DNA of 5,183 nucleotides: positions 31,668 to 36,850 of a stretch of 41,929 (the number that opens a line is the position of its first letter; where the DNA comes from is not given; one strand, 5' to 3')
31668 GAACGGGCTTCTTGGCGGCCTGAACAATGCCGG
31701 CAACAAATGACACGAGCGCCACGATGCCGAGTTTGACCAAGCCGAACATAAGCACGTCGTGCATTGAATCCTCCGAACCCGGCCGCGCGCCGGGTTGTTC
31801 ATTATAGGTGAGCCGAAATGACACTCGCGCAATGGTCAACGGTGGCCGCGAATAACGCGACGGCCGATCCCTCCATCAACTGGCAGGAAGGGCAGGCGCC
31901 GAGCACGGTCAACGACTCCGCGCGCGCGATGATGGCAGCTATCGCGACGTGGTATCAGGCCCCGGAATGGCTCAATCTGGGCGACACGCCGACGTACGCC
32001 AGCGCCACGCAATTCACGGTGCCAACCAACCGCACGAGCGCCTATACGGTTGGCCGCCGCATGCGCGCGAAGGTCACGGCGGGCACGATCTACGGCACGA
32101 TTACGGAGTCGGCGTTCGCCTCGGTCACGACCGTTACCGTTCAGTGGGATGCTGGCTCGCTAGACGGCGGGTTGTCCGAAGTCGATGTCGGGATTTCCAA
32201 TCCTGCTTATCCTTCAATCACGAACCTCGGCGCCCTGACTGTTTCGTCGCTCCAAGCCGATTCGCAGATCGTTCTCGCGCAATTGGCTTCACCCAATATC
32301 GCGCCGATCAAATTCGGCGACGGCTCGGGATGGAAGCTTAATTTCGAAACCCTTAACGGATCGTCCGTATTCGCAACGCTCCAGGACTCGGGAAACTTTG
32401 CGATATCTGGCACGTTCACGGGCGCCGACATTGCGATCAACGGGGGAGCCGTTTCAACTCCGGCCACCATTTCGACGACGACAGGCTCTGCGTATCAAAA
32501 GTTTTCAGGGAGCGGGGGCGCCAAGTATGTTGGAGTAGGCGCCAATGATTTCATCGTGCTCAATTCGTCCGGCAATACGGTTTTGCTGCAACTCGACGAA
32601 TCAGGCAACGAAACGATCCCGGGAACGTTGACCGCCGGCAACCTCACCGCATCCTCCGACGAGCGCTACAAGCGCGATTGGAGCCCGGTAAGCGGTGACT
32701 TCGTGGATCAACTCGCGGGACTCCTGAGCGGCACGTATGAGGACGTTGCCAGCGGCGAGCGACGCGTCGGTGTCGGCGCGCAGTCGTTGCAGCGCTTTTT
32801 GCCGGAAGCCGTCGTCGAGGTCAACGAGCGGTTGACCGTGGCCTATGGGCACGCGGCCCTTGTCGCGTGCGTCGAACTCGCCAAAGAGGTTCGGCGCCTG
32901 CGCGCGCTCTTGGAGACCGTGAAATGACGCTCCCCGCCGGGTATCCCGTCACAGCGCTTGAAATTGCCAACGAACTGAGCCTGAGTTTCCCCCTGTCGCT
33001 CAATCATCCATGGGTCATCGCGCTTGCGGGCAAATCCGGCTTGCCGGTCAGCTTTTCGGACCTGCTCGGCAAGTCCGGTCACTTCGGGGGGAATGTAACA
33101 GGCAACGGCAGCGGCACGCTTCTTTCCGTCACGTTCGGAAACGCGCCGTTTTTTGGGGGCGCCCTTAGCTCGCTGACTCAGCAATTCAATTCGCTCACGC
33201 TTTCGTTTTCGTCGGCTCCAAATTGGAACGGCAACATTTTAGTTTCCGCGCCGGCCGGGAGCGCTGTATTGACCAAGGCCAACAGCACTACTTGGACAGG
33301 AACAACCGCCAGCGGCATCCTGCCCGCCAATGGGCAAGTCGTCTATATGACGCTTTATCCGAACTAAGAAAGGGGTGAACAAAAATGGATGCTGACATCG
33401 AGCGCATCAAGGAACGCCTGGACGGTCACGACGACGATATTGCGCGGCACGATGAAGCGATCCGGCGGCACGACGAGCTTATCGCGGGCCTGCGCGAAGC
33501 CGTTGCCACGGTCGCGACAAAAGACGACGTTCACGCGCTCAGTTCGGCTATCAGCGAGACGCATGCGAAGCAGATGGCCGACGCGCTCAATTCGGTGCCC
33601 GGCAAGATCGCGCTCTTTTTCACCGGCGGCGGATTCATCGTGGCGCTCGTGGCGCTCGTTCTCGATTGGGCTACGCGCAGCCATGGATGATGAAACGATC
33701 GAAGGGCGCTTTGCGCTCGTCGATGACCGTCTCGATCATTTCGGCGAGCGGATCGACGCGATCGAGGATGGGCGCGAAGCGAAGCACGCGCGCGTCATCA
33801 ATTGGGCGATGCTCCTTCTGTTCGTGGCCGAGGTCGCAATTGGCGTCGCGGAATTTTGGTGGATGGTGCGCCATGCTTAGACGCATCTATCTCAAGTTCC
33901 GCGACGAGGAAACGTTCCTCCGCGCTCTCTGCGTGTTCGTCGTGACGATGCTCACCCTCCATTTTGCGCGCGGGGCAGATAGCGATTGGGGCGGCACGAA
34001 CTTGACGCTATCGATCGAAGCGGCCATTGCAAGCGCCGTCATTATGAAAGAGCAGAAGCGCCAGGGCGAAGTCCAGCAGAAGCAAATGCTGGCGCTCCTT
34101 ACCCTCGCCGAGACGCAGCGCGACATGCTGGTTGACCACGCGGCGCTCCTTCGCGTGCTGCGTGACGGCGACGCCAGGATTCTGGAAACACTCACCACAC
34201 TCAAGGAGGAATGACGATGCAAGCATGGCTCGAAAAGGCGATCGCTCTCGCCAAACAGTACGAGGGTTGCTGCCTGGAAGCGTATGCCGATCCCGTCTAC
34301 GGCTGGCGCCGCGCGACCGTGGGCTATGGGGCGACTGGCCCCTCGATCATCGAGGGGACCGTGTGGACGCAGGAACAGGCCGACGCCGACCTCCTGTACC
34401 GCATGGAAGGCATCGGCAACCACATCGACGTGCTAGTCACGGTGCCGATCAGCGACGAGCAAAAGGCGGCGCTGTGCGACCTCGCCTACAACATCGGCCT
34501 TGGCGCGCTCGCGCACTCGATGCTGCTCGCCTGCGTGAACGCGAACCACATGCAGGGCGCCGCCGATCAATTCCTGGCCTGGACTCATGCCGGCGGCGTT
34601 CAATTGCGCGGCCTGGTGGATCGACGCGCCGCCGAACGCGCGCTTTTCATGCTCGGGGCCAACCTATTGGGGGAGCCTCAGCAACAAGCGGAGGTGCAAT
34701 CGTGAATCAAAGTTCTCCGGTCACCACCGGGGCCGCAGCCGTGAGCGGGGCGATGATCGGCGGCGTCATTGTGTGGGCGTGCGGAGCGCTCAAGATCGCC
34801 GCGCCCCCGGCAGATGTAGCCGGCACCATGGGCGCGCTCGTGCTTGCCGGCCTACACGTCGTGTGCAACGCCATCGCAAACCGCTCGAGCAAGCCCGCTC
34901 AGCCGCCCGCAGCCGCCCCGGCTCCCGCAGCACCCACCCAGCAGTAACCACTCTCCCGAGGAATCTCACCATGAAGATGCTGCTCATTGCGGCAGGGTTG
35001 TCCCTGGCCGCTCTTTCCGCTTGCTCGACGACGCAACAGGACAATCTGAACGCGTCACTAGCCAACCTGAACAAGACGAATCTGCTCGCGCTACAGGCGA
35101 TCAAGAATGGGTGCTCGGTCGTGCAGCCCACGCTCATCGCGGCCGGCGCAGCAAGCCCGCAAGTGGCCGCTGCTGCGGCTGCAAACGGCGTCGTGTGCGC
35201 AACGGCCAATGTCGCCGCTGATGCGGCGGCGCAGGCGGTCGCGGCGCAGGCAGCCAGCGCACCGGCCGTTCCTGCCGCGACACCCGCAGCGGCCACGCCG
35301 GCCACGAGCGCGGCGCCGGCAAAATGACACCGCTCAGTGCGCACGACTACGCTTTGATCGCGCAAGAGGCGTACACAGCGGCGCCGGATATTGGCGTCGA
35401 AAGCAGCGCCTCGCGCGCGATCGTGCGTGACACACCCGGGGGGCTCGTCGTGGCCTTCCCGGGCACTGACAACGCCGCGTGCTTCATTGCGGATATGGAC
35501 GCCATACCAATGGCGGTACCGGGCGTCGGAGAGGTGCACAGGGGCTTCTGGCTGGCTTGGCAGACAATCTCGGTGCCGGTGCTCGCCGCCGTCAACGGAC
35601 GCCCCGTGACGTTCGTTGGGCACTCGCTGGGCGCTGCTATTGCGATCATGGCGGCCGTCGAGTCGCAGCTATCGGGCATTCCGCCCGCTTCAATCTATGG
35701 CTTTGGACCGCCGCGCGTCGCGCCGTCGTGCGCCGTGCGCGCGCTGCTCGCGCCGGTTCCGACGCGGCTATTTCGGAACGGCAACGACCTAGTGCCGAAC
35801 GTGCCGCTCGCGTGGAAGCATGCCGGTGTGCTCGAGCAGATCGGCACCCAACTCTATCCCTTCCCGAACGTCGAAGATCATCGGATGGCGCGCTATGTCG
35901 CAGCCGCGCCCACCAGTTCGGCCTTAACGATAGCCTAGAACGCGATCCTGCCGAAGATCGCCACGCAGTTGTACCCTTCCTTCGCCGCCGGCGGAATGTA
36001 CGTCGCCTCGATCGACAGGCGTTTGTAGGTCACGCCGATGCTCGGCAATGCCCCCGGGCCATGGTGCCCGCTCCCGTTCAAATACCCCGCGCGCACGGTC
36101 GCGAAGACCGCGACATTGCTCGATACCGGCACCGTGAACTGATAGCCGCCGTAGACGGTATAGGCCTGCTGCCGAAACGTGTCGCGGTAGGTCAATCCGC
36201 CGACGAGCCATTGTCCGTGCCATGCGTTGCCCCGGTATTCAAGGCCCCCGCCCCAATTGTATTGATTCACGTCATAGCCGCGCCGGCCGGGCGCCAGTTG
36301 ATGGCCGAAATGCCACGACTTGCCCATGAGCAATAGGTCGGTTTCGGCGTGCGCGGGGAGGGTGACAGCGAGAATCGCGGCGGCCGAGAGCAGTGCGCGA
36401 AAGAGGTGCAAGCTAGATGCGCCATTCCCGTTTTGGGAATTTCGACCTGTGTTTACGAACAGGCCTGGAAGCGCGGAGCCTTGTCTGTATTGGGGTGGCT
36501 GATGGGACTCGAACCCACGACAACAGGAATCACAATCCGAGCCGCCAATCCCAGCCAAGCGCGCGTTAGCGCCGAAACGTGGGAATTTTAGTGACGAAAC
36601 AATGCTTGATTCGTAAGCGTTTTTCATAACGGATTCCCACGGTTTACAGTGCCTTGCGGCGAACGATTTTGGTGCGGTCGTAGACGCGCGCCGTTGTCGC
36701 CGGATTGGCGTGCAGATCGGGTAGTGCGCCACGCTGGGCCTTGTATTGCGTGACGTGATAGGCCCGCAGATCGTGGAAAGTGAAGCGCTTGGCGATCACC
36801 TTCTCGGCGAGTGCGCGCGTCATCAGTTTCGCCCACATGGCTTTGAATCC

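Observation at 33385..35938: Atypical lysis cassette ending in a lipoprotein translationally coupled to a class-3 lipase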

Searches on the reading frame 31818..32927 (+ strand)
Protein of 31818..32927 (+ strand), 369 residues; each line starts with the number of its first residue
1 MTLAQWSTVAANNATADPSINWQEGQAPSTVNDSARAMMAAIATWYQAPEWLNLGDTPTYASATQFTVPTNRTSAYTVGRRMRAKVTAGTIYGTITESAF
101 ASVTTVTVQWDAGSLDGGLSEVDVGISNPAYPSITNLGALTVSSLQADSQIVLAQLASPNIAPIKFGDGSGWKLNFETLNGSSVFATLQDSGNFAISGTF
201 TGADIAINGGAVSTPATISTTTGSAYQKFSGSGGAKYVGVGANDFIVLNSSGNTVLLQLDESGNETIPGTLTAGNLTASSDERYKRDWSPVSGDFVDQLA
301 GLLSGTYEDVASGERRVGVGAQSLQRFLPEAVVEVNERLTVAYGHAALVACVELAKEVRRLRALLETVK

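Call 3: search_protein_families(library=pfam, max_evalue=0.1, proteins=[window:31818-32927:+])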
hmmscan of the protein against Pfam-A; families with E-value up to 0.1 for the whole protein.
window:31818-32927:+ (369 aa): 2 families
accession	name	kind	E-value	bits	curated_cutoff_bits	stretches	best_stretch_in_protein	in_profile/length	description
PF13884.11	Peptidase_S74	-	0.00045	20.9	22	1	280-332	1-57/58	Chaperone of endosialidase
PF05481.17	Myco_19_kDa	-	0.02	15.7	23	1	146-220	41-115/117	Mycobacterium 19 kDa lipoprotein antigen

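Call 84: search_protein_families(library=phrogs, max_evalue=0.00001, proteins=[window:31818-32927:+])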
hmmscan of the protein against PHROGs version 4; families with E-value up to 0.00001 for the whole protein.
window:31818-32927:+ (369 aa): 6 families
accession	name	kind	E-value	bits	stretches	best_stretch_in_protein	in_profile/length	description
phrog_25788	-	tail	1.1e-17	64.9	1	248-361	486-592/603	tail fiber protein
phrog_21722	-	tail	1.4e-11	44.7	1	219-366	430-565/576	long tail fiber protein distal subunit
phrog_30879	-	unknown function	9e-10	39.5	1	4-43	5-44/64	-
phrog_11011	-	tail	1.3e-09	37.5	1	137-362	1035-1270/1291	long tail fiber protein distal subunit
phrog_1699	-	tail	1.1e-07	31.8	1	193-366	844-992/1000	long tail fiber protein distal subunit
phrog_28992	-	unknown function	9.5e-06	26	0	262-367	231-338/343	-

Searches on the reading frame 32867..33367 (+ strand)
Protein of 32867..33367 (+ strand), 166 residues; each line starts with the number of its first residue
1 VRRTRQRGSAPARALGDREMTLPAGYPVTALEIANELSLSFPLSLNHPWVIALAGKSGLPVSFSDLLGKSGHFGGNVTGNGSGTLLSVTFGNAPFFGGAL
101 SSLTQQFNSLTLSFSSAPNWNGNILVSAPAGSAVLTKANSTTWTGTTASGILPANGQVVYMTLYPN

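Call 3: search_protein_families(library=pfam, max_evalue=0.1, proteins=[window:32867-33367:+])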
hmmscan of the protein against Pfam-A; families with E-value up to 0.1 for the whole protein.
window:32867-33367:+ (166 aa): 1 family
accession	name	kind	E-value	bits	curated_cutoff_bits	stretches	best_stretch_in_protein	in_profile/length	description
PF08931.15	Caudo_bapla_RBP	-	0.024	15.1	26.7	1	73-132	27-70/101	Lactophage receptor-binding protein C-terminal head domain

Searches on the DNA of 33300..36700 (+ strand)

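Call 6: search_dna_similar(query=window:33300-36700:+, collection=phages, mode=distant, max_rows=25)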
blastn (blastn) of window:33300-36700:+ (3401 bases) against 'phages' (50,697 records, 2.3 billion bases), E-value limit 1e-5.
Records with a match: 11; places in all: 13; records where one place covers at least 80% of the query: 0.
Best place of each record, by identity: 95-99% 2; 90-95% 2; 80-90% 3; 60-80% 4.
By first word of the organism name: Burkholderia 5; Salmonella 2; Acinetobacter 2; Shewanella 1; Hujiaoplasma 1.
By host as written in the record: Burkholderia gladioli 2; Burkholderia cenocepacia 2; Homo sapiens 2; - 2; Shewanella baltica 1; Tenericutes bacterium zrk29 1; Burkholderia glumae 1.
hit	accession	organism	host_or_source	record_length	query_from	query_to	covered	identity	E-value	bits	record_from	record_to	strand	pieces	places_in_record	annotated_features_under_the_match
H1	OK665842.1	Burkholderia phage BgManors32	Burkholderia gladioli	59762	2041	2581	16%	67.2%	1e-31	145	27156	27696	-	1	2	glycerol dehydrogenase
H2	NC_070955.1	Burkholderia phage BgManors32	Burkholderia gladioli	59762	2041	2581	16%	67.2%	1e-31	145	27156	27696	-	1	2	esterase/lipase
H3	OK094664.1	Shewanella phage vB_Sb_QDWS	Shewanella baltica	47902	2041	2356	9%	71.5%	1e-37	165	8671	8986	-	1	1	lipase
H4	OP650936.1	Hujiaoplasma phage zrk29-1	Tenericutes bacterium zrk29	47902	2041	2356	9%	71.5%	1e-37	165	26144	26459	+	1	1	record has no annotation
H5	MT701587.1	Burkholderia phage Magia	Burkholderia cenocepacia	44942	3191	3243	2%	96.2%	3e-14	88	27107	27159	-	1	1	none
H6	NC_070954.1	Burkholderia phage Magia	Burkholderia cenocepacia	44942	3191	3243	2%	96.2%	3e-14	88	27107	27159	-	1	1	none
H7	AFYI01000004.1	Salmonella enterica subsp. enterica serovar Infantis str. ...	Homo sapiens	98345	3189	3239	1%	92.2%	2e-10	75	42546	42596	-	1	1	tRNA-His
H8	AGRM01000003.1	Salmonella enterica subsp. houtenae str. ATCC BAA-1581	Homo sapiens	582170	3189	3239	1%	92.2%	2e-10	75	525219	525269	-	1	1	tRNA-His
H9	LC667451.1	Burkholderia phage FLC9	Burkholderia glumae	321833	3187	3239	2%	84.9%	4e-6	61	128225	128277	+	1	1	none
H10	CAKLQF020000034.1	Acinetobacter phage MD-2021a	not known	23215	3190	3239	1%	88.0%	3e-7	64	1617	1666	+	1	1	tRNA-His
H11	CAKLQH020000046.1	Acinetobacter phage MD-2021a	not known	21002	3190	3239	1%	88.0%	3e-7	64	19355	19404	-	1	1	tRNA-His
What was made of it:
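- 36488..36542 (-): Context: 3' fragment of a tRNA-His gene, the probable attP core. blastn shows 88-96% identity over about 50 nt to annotated tRNA-His genes and to Burkholderia phage Magia (call 6).
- Tried and rejected: The tRNA-His fragment rests on blastn only (call 6).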

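Call 8: get_annotated_region(hit=H2, flank=6000)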
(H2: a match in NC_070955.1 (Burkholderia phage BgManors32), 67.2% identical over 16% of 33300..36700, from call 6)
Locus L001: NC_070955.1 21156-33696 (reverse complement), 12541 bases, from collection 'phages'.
description: Burkholderia phage BgManors32, complete genome.
organism: Burkholderia phage BgManors32 (NCBI taxid 2894335)
taxonomy: Viruses; Duplodnaviria; Heunggongvirae; Uroviricota; Caudoviricetes; Bigmanorsvirus; Bigmanorsvirus bgmanors32
host: Burkholderia gladioli; source: sewage sample; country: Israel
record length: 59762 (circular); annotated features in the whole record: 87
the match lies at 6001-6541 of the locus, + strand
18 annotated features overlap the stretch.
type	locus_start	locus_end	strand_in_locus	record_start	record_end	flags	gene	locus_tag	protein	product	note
CDS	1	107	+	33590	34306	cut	-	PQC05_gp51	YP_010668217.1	structural protein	-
CDS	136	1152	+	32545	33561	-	-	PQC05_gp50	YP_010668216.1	tail fiber protein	-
CDS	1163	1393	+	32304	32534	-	-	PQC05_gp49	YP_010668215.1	hypothetical protein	-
CDS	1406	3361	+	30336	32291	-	-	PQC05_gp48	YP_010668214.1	tail protein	-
CDS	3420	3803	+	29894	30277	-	-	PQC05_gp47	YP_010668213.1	hypothetical protein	FIG00454201: hypothetical protein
CDS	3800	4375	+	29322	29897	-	-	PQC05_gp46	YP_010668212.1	chitinase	-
CDS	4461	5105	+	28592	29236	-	-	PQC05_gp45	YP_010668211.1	HNH endonuclease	-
CDS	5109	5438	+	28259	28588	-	-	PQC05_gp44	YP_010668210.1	hypothetical protein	-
CDS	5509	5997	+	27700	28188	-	-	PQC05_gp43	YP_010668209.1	hypothetical protein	-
CDS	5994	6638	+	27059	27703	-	-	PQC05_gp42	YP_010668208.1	esterase/lipase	Glycerol dehydrogenase and related enzymes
CDS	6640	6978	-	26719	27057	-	-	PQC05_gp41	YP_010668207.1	hypothetical protein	-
CDS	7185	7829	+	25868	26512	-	-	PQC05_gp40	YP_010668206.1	hypothetical protein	-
CDS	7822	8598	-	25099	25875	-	-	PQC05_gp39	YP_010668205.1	hypothetical protein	-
CDS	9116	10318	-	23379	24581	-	-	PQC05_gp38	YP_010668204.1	hypothetical protein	-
CDS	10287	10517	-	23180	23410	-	-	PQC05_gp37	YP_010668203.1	excisionase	-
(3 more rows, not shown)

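Call 9: get_annotated_region(hit=H3, flank=6000)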
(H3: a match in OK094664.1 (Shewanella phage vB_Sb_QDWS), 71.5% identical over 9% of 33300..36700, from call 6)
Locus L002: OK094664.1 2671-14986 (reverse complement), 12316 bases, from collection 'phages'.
description: Shewanella phage vB_Sb_QDWS, complete genome.
organism: Shewanella phage vB_Sb_QDWS (NCBI taxid 2880893)
taxonomy: Viruses; Duplodnaviria; Heunggongvirae; Uroviricota; Caudoviricetes
host: Shewanella baltica; source: -; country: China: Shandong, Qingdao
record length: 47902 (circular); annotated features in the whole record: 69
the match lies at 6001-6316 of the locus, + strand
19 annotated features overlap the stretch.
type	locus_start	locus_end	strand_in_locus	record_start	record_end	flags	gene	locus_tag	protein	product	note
CDS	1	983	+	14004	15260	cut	-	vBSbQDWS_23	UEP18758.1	hypothetical protein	-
CDS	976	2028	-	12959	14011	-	-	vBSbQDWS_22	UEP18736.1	putative O-acyltransferase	-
CDS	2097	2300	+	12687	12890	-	-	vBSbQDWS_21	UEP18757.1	hypothetical protein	-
CDS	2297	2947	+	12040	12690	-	-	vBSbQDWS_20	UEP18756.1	endolysin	-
CDS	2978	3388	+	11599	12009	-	-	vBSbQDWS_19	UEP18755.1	hypothetical protein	-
CDS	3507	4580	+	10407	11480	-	-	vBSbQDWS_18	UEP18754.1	minor tail protein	-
CDS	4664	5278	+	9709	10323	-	-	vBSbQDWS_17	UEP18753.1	hypothetical protein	-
CDS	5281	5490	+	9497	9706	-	-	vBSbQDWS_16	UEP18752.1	hypothetical protein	-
CDS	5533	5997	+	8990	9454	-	-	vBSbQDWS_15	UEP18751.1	hypothetical protein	-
CDS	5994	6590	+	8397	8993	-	-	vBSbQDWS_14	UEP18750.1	lipase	-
CDS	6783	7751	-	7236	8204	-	-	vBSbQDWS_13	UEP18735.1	site-specific integrase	-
CDS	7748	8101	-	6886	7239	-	-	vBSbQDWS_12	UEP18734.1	hypothetical protein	-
CDS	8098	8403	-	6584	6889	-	-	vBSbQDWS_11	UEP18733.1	hypothetical protein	-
CDS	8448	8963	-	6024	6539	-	-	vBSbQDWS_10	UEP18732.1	hypothetical protein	-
CDS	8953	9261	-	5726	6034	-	-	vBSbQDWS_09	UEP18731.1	hypothetical protein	-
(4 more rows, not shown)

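Call 73: search_rna_families(source=window, start=35900, end=36700, threshold=evalue, max_evalue=0.1)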
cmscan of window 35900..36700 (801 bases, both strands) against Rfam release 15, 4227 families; matches with E-value up to 0.1: 0.
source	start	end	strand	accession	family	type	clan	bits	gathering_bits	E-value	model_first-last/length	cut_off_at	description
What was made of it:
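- Tried and rejected: Rfam found nothing in 35900-36700 (call 73).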
